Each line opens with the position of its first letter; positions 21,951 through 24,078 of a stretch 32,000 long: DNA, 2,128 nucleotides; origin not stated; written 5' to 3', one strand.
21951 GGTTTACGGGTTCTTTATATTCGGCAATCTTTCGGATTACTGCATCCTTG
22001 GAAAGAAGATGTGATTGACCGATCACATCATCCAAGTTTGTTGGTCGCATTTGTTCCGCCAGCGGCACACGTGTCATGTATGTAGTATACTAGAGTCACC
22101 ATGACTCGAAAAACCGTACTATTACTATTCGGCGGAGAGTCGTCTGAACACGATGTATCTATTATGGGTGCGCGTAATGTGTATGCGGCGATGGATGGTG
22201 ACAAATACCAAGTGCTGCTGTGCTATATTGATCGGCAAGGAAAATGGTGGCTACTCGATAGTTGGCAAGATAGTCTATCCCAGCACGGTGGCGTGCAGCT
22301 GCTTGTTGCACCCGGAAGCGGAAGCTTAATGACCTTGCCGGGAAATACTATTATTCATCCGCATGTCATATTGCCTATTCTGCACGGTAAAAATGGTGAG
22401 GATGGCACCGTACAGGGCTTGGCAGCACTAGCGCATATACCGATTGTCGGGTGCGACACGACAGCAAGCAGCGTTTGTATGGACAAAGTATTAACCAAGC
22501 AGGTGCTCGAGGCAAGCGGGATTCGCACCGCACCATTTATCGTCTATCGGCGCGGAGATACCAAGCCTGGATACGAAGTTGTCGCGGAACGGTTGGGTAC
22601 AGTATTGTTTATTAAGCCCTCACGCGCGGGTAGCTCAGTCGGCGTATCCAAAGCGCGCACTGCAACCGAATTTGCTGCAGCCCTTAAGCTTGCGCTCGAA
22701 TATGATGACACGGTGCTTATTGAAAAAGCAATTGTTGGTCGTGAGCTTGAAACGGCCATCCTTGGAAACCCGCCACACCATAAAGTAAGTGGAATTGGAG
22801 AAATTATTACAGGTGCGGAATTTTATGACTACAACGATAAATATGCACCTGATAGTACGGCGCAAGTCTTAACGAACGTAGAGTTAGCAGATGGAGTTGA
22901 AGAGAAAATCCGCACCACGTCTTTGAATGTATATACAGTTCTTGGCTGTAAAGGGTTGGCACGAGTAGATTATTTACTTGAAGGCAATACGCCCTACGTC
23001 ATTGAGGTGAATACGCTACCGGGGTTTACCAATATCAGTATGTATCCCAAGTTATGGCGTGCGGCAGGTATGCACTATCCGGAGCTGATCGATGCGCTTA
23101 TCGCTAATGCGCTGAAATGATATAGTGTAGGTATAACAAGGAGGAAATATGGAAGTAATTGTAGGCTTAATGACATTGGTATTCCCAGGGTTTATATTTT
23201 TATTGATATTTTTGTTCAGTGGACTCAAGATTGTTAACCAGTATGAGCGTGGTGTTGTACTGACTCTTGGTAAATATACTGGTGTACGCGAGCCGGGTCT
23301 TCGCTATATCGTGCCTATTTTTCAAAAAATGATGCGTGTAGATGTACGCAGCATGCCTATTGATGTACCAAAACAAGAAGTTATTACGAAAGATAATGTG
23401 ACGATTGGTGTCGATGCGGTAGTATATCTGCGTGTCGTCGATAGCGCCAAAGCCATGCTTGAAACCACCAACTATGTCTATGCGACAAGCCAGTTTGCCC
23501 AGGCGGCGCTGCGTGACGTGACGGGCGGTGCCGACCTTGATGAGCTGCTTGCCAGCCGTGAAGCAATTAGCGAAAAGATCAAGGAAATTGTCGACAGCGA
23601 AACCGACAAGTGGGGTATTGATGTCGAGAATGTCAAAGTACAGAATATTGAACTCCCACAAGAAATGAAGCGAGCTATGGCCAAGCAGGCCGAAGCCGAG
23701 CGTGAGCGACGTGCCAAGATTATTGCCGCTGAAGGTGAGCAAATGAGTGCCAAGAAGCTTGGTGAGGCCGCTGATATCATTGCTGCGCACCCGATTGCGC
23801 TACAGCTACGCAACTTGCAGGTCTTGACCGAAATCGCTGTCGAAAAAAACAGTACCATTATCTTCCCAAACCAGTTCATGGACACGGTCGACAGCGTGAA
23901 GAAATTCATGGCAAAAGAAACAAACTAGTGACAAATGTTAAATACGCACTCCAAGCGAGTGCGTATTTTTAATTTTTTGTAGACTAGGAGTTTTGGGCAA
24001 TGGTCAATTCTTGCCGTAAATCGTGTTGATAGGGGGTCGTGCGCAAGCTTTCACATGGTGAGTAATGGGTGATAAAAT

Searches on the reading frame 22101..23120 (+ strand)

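Call 12: search_protein_families(library=pfam, proteins=[window:22101-23120:+])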
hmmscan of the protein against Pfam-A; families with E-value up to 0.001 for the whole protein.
window:22101-23120:+ (339 aa): 4 families
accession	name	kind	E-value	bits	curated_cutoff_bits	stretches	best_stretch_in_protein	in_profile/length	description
PF07478.18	Dala_Dala_lig_C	-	3.1e-59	200.3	24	1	136-334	2-203/204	D-ala D-ala ligase C-terminus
PF01820.27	Dala_Dala_lig_N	-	4.3e-28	98.7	34.6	1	6-118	2-121/121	D-ala D-ala ligase N-terminus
PF02786.22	CPSase_L_D2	-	7.8e-06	26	19.8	1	128-305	1-178/211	Carbamoyl-phosphate synthase L chain, ATP binding domain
PF02655.19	ATP-grasp_3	-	1.7e-05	25.4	23.2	1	126-305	1-155/160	ATP-grasp domain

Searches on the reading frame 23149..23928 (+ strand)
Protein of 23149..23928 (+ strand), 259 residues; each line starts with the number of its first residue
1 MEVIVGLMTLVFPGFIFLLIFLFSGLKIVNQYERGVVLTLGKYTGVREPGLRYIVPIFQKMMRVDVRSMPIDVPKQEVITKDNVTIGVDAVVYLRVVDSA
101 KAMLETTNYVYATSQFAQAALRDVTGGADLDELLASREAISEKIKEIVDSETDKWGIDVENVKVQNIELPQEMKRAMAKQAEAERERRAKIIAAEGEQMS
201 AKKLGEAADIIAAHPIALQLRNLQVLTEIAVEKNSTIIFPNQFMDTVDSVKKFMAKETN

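Call 12: search_protein_families(library=pfam, proteins=[window:23149-23928:+])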
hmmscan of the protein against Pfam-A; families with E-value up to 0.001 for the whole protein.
window:23149-23928:+ (259 aa): 2 families
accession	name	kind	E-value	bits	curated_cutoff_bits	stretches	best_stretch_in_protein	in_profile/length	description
PF01145.31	Band_7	-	7.7e-46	156.8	23.6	1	27-197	1-175/176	SPFH domain / Band 7 family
PF13421.11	Band_7_1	-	7.9e-09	35.9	24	1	118-182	142-208/211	SPFH domain-Band 7 family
